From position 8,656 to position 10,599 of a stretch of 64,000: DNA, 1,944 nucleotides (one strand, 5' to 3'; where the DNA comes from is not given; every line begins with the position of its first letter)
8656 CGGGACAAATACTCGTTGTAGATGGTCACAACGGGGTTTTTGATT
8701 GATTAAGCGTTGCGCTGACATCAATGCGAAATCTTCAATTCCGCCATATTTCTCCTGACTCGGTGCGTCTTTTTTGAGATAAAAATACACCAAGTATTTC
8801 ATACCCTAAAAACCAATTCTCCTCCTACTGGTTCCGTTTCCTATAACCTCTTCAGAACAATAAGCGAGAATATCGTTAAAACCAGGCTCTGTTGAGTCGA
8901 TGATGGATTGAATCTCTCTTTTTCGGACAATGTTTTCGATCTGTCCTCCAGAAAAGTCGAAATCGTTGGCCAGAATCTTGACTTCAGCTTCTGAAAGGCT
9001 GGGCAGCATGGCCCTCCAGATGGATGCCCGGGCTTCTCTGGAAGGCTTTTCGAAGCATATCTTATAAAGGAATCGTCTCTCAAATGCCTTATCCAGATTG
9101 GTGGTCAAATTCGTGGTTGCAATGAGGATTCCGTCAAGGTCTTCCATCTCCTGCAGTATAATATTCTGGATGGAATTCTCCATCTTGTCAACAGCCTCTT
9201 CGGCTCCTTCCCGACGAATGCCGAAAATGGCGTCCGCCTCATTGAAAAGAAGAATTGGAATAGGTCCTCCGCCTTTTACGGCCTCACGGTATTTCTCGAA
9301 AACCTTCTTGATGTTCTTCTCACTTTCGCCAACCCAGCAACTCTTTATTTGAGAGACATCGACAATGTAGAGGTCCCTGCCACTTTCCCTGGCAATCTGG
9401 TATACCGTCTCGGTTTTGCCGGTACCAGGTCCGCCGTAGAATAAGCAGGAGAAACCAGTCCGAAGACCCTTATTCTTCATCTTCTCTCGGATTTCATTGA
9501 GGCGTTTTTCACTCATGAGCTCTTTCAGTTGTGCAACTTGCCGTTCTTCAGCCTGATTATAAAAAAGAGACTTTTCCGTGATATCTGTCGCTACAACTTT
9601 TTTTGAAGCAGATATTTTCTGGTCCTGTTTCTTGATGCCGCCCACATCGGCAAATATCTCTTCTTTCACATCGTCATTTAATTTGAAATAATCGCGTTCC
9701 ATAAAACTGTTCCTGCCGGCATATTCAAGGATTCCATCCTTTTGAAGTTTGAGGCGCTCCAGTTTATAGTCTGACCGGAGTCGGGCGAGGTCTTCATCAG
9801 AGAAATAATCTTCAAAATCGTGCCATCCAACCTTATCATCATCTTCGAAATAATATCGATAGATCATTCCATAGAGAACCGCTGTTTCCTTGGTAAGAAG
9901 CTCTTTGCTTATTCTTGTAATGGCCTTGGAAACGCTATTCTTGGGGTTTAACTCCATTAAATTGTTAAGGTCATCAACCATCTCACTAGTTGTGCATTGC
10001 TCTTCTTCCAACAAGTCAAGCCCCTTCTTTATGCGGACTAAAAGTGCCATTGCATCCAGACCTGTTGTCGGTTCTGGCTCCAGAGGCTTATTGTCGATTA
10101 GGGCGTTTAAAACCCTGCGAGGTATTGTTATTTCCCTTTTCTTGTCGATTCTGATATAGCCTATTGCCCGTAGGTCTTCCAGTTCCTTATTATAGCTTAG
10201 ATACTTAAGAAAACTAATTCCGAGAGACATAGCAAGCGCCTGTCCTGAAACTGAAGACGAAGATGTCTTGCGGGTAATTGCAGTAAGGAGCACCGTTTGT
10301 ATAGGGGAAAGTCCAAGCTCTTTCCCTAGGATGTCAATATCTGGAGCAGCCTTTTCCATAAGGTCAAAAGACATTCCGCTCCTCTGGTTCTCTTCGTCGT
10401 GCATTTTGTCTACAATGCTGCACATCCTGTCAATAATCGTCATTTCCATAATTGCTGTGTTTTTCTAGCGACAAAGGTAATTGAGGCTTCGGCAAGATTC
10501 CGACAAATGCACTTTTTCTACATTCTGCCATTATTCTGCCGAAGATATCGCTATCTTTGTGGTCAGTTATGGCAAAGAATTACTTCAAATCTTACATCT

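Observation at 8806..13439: Candidate uncharacterised defence locus: AAA+ ATPase divergent from a WYL regulator / two PD-(D/E)xK-like proteins / metallophosphoesterase operon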

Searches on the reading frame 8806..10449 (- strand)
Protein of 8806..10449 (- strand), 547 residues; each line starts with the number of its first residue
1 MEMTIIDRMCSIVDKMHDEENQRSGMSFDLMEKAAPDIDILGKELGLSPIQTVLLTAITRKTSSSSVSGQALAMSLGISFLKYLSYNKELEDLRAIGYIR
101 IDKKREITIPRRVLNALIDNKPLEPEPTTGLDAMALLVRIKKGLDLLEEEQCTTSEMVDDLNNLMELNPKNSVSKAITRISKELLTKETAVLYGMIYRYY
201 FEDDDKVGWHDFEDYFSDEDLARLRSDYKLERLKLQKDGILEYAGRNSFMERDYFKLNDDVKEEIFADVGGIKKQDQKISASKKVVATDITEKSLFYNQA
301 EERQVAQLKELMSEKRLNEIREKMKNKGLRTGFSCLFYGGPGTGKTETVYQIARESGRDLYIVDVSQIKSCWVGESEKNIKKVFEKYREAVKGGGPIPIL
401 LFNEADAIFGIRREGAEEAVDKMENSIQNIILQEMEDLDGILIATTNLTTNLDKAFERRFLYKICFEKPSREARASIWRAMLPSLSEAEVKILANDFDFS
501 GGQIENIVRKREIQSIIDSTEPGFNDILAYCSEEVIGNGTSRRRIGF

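Call 3: search_protein_families(library=pfam, proteins=[window:8806-10449:-], max_evalue=0.1)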
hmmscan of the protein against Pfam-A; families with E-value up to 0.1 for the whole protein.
window:8806-10449:- (547 aa): 7 families
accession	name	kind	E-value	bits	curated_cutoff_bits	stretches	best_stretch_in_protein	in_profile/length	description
PF00004.35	AAA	-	1.5e-24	87.3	21.2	1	335-466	1-129/131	ATPase family associated with various cellular activities (AAA)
PF12774.13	AAA_6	-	0.0078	15.7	25.2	0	330-367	30-67/327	Hydrolytic ATP binding site of dynein motor region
PF13086.12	AAA_11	-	0.014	15.6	27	1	323-387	13-72/257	AAA domain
PF12994.12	DUF3878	-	0.024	14.4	27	1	159-215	188-244/300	Domain of unknown function, E. rectale Gene description (DUF3878)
PF13245.12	AAA_19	-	0.048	14.3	25.1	0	335-356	14-35/134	AAA domain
PF00006.31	ATP-synt_ab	-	0.062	13.4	29.5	0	332-414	14-88/213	ATP synthase alpha/beta family, nucleotide-binding domain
PF12775.13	AAA_7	-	0.096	12.7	25.8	0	329-371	30-72/181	P-loop containing dynein motor region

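Call 4: search_protein_families(library=padloc, proteins=[window:8806-10449:-], max_evalue=0.1)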
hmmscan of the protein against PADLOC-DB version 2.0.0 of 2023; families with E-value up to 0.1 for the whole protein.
window:8806-10449:- (547 aa): 8 families
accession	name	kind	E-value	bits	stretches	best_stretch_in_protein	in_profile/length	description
PDLC02196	IetA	-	8.9e-32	108.9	1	286-521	82-307/374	-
PDLC02195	IetA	-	2.6e-26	90.8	1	319-521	124-322/395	-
PDLC04232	IetA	-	7.8e-15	53.1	1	276-483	63-260/330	-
PDLC00914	TRIP13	-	5.4e-10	37.2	1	336-488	75-237/302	TRIP13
PDLC00915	TRIP13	-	1.4e-09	35.8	1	319-488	50-230/302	TRIP13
PDLC04231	IetA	-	2.8e-08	31.9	1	325-470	110-248/262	-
PDLC03838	DolB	-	0.0052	14.1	1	331-360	165-194/375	-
PDLC04140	mad8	-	0.0085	13.6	1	331-444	26-129/314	mads_8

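Call 6: search_protein_families(library=ncbifam, proteins=[window:8806-10449:-], max_evalue=0.1)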
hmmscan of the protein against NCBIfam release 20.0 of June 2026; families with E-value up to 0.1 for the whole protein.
window:8806-10449:- (547 aa): 17 families
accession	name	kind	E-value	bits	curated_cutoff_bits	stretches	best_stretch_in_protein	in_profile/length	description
NF042959.1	IteA_antiphage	equivalog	1.7e-27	96.6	510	1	319-521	112-310/367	anti-phage ATPase IteA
NF041006.2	cell_div_CdvC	equivalog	7.1e-21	74.5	650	1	335-516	137-323/370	cell division protein CdvC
TIGR01243.1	CDC48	subfamily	2.8e-20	72.2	802.65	1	321-519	476-676/733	CDC48 family AAA ATPase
TIGR01241.2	FtsH_fam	equivalog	5.7e-12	45.2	600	1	278-509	143-376/598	ATP-dependent zinc metalloprotease FtsH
NF003069.1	PRK03992.1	subfamily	2.1e-11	43.6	500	1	304-516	139-353/379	proteasome-activating nucleotidase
TIGR03689.1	pup_AAA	equivalog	2.2e-10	39.9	504.75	1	325-482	209-378/512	proteasome ATPase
TIGR01242.2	TIGR01242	subfamily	3.3e-10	39.5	500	1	302-484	120-300/362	proteasome-activating nucleotidase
NF047747.1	PrtsmActNtasePan2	equivalog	1e-09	38.2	700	1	302-517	157-374/397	proteasome-activating nucleotidase Pan2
NF008004.0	PRK10733.1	equivalog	2.9e-08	32.2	1008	1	309-509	161-366/644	ATP-dependent zinc metalloprotease FtsH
NF047748.1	PrtsmActNtasePan1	equivalog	1.8e-07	30.5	750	1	321-516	171-370/405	proteasome-activating nucleotidase Pan1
NF003229.0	PRK04195.1-5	equivalog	4.7e-05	22.3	280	1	332-422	44-129/413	replication factor C large subunit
TIGR01447.1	recD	equivalog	4.8e-05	22.1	310.15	1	284-352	118-183/597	exodeoxyribonuclease V subunit alpha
TIGR02881.1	spore_V_K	equivalog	0.0099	15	422.95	1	307-408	17-117/261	stage V sporulation protein K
NF003232.0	PRK04195.2-2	equivalog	0.011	14.6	701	1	335-433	39-133/480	replication factor C large subunit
NF001679.0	PRK00440.1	equivalog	0.032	13.3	303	1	334-408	41-115/322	replication factor C small subunit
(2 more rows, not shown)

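Call 7: search_protein_families(library=phrogs, proteins=[window:8806-10449:-], max_evalue=0.1)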
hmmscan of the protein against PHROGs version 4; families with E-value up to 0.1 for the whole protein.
window:8806-10449:- (547 aa): 17 families
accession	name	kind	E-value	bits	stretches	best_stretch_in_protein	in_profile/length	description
phrog_3757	-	unknown function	6.4e-42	145.3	1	294-522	94-314/367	-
phrog_10401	-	other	1.1e-35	124.5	1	313-493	444-606/667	ATPase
phrog_9172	-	unknown function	8.8e-23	81.9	1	325-482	101-258/509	-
phrog_7485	-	unknown function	1.1e-12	48.7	1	320-459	215-350/430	-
phrog_29662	-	other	3e-09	37.1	1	327-482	344-486/548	ATP-dependent protease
phrog_30773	-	unknown function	4.8e-09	36.1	1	324-509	188-378/666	-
phrog_8638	-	unknown function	2.1e-07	30.9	1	308-507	282-477/568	-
phrog_249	-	moron, auxiliary metabolic gene and host takeover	3.9e-06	27.5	1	285-365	89-160/380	porphyrin biosynthesis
phrog_168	-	DNA, RNA and nucleotide metabolism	3.8e-05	24.5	1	335-491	45-183/314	clamp loader of DNA polymerase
phrog_11838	-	DNA, RNA and nucleotide metabolism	0.00012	22.4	1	334-439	42-142/420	clamp loader of DNA polymerase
phrog_1297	-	other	0.00052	20.1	1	323-368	16-61/356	ATPase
phrog_16448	-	other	0.0025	17.2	1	306-481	422-606/680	ATPase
phrog_5484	-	DNA, RNA and nucleotide metabolism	0.0027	18.3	1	304-409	11-106/239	DnaA-like replication initiation protein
phrog_239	-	DNA, RNA and nucleotide metabolism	0.013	15.4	1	278-353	308-379/801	DNA primase/helicase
phrog_14322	-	unknown function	0.021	15.1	1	336-368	230-265/398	-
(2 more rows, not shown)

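Call 62: find_homologous_proteins(query=window:8806-10449:-)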
Query window:8806-10449:- (547 aa): 8000 proteins with E <= 0.001 among 8000 candidates; the best 120 are listed.
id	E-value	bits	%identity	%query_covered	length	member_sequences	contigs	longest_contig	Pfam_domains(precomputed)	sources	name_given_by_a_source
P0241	0.0e+0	1189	99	100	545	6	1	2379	PF00004.36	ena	-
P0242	0.0e+0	1080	89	100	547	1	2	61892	PF00004.36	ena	-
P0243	0.0e+0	1078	89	100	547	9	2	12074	PF00004.36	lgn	-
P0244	0.0e+0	1075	89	100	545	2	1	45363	PF00004.36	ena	-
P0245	0.0e+0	1072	88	100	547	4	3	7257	PF00004.36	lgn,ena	-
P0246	0.0e+0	1070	88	100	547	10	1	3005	PF00004.36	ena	-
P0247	0.0e+0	1067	88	100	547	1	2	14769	PF00004.36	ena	-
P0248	0.0e+0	1053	87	100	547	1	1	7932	PF00004.36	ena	-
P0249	0.0e+0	1015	84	100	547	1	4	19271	PF00004.36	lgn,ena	-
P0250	7.4e-295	997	83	100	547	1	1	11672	PF00004.36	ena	-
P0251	1.4e-293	992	82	100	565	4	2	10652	PF00004.36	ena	-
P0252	8.5e-293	990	82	100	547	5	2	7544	PF00004.36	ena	-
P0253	2.0e-286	969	80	100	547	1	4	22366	PF00004.36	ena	-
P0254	1.6e-281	953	79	100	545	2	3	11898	PF00004.36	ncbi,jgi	jgi:SpoVK/Ycf46/Vps4 family AAA+-type ATPase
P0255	5.4e-280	948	79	100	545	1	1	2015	PF00004.36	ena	-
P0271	3.9e-243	826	68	100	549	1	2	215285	PF00004.36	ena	-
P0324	1.2e-232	791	65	100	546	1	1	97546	PF00004.36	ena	-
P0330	3.7e-229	780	64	100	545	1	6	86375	PF00004.36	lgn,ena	-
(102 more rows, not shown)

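Call 63: find_encoding_contigs(protein=P0271, flank=7000, max_places=2)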
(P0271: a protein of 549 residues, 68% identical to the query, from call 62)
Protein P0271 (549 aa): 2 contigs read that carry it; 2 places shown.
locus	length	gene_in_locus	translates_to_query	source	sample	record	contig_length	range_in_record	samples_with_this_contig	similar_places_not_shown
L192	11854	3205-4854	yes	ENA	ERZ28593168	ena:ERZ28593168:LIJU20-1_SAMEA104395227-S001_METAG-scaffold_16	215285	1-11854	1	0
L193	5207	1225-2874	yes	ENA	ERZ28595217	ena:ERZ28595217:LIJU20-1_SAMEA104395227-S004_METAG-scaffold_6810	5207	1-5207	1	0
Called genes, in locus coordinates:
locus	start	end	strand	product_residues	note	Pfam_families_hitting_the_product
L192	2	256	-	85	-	?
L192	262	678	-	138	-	PF00717:Peptidase_S24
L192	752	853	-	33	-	-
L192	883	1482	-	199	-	PF00149:Metallophos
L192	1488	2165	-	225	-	-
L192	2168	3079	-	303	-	PF13280:WYL, PF25583:WCX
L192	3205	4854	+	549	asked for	PF00004:AAA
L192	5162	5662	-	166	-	-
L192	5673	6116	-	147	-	-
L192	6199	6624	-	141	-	-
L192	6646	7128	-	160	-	-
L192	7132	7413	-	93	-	PF00583:Acetyltransf_1, PF13508:Acetyltransf_7 (weak), PF14542:Acetyltransf_CG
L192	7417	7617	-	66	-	-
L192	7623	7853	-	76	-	PF07866:DUF1653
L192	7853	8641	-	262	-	PF03009:GDPD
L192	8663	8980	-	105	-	-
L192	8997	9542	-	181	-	-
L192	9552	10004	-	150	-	PF02580:Tyr_Deacylase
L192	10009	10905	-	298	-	PF08279:HTH_11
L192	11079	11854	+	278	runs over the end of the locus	PF18755:RAMA, PF14267:DUF4357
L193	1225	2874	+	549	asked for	PF00004:AAA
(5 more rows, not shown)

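Call 64: find_encoding_contigs(protein=P0324, flank=7000, max_places=2)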
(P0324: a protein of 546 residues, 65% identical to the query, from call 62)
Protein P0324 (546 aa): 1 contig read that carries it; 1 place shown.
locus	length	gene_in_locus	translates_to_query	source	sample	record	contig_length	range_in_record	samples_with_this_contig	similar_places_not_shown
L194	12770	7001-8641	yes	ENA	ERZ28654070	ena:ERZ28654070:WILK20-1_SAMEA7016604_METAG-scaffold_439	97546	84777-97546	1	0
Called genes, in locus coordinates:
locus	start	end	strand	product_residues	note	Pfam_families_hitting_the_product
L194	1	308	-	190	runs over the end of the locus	PF00149:Metallophos, PF12850:Metallophos_2 (weak)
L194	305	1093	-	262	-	PF13091:PLDc_2, PF00614:PLDc (weak)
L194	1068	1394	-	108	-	-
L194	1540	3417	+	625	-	PF02518:HATPase_c, PF00204:DNA_gyraseB, PF01751:Toprim, PF00986:DNA_gyraseB_C (weak)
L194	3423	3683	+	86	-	-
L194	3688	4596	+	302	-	PF17854:FtsK_alpha, PF01580:FtsK_SpoIIIE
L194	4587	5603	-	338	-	PF13280:WYL, PF25583:WCX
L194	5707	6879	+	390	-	PF01139:RtcB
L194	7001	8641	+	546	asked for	PF00004:AAA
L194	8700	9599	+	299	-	PF13280:WYL, PF25583:WCX (weak)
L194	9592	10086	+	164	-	PF00929:RNase_T, PF16473:Rv2179c-like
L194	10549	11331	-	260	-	PF01578:Cytochrom_C_asm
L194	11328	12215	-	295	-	PF05140:ResB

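Call 65: find_encoding_contigs(protein=P0330, flank=7000, max_places=2)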
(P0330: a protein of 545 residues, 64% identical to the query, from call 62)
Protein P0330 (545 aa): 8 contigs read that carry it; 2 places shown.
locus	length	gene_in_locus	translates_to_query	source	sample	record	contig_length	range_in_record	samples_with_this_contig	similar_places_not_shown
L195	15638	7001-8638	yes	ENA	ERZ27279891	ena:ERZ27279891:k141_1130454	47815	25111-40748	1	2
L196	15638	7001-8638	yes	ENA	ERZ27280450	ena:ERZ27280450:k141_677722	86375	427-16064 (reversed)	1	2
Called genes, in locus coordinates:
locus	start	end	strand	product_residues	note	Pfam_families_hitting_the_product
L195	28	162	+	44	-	-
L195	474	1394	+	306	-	-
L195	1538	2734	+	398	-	PF13650:Asp_protease_2, PF13975:gag-asp_proteas (weak)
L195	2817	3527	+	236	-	PF02517:Rce1-like (faint)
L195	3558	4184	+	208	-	PF00239:Resolvase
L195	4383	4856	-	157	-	-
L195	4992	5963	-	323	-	-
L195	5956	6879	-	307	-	PF13280:WYL, PF25583:WCX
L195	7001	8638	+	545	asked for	PF00004:AAA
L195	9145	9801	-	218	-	PF13306:LRR_5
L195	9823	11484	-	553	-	PF03432:Relaxase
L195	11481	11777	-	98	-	-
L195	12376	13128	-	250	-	PF13614:AAA_31 (faint)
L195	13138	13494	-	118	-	-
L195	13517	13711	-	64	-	-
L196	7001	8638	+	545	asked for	PF00004:AAA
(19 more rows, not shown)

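Call 95: search_solved_structures(query=window:8806-10449:-, max_evalue=1e-10)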
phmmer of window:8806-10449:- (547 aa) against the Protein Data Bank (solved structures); distinct sequences matched with E-value up to 1e-10: 101 (the best 60 are shown).
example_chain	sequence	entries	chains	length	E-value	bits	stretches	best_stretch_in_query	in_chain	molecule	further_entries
6chs_H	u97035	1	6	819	5.1e-26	94.8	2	320-509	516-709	Putative cell division control protein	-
9ox9_A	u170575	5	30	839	9.5e-26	94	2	303-485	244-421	vesicle-fusing ATPase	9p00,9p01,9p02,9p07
6oaa_B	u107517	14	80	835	1.4e-25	93.4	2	326-521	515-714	Cell division control protein 48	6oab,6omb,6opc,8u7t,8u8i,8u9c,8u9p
8dar_A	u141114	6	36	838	1.4e-25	93.4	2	326-521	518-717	Cell division control protein 48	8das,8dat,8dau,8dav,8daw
6oa9_A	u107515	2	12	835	3.3e-25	92.2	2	326-521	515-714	Cell division control protein 48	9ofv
5vc7_A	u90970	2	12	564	3.8e-25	92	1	323-513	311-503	VCP-like ATPase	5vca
5g4g_A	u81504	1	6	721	7.3e-25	91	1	323-513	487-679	VCP-LIKE ATPASE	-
5g4f_A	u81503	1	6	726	7.5e-25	91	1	323-513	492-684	VCP-LIKE ATPASE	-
7wub_D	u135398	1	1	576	8.4e-25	90.8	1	303-474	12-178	Transitional endoplasmic reticulum ATPase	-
7wub_C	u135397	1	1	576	8.5e-25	90.8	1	303-474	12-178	Transitional endoplasmic reticulum ATPase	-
6mck_A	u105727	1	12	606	1.2e-24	90.3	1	303-474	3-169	Transitional endoplasmic reticulum ATPase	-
7rlb_A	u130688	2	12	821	1.5e-24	90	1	303-474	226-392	Transitional endoplasmic reticulum ATPase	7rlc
7rlj_A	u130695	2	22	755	2e-24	89.6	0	303-474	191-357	Transitional endoplasmic reticulum ATPase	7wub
5c18_A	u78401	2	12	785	2.1e-24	89.5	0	303-474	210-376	Transitional endoplasmic reticulum ATPase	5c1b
8yka_A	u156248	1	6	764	2.1e-24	89.5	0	303-474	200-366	Transitional endoplasmic reticulum ATPase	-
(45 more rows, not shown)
